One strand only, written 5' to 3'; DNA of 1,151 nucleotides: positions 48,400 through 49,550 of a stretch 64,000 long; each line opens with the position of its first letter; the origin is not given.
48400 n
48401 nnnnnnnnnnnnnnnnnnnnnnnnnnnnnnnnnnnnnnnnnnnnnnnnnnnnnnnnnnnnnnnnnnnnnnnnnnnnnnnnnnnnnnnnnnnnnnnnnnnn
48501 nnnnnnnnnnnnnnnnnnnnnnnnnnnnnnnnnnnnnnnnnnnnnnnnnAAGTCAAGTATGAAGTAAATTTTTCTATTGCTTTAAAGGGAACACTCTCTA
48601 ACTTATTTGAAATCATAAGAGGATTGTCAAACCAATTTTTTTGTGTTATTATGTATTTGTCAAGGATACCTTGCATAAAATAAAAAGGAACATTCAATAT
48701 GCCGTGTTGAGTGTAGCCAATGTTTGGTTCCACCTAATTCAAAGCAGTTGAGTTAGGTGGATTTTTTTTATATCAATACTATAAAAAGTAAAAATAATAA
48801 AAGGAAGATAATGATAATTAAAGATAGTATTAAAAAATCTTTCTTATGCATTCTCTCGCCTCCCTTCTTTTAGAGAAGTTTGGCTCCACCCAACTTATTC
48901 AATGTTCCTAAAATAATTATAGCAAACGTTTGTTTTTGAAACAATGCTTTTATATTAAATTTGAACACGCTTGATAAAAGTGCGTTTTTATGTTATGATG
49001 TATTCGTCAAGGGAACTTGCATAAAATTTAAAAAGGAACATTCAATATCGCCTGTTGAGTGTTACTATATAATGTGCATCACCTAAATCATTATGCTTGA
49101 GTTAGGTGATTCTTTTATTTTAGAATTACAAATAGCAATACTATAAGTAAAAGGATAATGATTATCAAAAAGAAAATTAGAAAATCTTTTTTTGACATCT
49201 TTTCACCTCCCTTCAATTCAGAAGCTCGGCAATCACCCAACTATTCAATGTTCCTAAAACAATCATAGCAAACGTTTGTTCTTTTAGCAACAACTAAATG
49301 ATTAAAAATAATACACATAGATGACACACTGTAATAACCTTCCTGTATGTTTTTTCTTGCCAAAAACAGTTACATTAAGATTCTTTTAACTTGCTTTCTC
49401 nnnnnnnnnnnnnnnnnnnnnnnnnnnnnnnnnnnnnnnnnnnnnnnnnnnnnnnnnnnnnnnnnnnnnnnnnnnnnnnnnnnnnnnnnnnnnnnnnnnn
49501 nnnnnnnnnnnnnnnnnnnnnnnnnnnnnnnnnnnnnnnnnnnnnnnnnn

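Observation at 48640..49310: Second tandem pair of the same small-peptide/antisense-RNA module, in inverted orientation 36 kb away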

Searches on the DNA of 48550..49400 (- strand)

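Call 17: search_rna_families(source=window, start=48550, end=49400, threshold=evalue, max_evalue=10)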
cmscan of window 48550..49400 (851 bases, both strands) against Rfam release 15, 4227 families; matches with E-value up to 10: 14.
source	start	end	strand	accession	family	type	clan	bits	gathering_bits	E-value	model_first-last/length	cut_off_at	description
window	48573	48668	+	RF01573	DdR5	Gene; snRNA; snoRNA; CD-box;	-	23.4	70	1.1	1-81/81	no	Dictyostelium snoRNA DdR5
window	48634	48768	+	RF00515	PyrR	Cis-reg;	-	21.7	54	1.9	1-115/115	no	PyrR binding site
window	49296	49352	+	RF02303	TtnuCD28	Gene; snRNA; snoRNA; CD-box;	-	21.5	70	1.9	1-64/64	no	Tetrahymena snoRNA TtnuCD28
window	49092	49218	+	RF01644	ceN59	Gene; snRNA; snoRNA; HACA-box;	-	20.8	50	0.92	1-137/137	no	Caenorhabditis snoRNA ceN59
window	49274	49368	-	RF00396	SNORA13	Gene; snRNA; snoRNA; HACA-box;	CL00028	18.4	53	2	1-134/134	no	Small nucleolar RNA SNORA13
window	49026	49073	+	RF00076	mir-181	Gene; miRNA;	-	16.8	45.5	2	1-83/83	no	mir-181 microRNA precursor family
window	48582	48629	+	RF02948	cow-rumen-4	Gene; sRNA;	-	16.7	48.5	9.1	1-64/64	no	cow-rumen-4 RNA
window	49300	49359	+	RF00048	Entero_CRE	Cis-reg;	-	16.7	55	9.9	1-61/61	no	Enterovirus cis-acting replication element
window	48604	48668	-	RF01160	sn2841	Gene; snRNA; snoRNA; CD-box;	-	16.5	45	2.6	1-72/72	no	Small nucleolar RNA sn2841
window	49078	49110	-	RF04347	Plastid-ccsA-ndhD-2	Cis-reg;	-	16.2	51.5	4.6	10-45/53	no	Plastid-ccsA-ndhD-2 3UTR RNA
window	48750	48904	+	RF01461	rli24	Gene; sRNA;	-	15.6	100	4.6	1-158/158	no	Listeria sRNA rli22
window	48941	49066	+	RF01822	RsaJ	Gene; sRNA;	-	12.7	100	2.5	1-287/287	no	RNA Staph. aureus A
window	48724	48894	-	RF01412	BsrG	Gene; sRNA;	-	12.2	55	2.8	19-190/259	no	BsrG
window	49169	49209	-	RF00459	MPMV_package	Cis-reg;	-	11.1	54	9.5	214-254/279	no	Mason-Pfizer monkey virus packaging signal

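Call 54: search_dna_similar(query=window:48620-48990:-, collection=plasmids, mode=distant, max_rows=10)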
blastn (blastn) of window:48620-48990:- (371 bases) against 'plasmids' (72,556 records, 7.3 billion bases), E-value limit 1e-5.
No match.

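Call 55: search_dna_similar(query=window:48620-48990:-, collection=phages, mode=distant, max_rows=10)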
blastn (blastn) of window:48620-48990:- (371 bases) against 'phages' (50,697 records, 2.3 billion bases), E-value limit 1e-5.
No match.
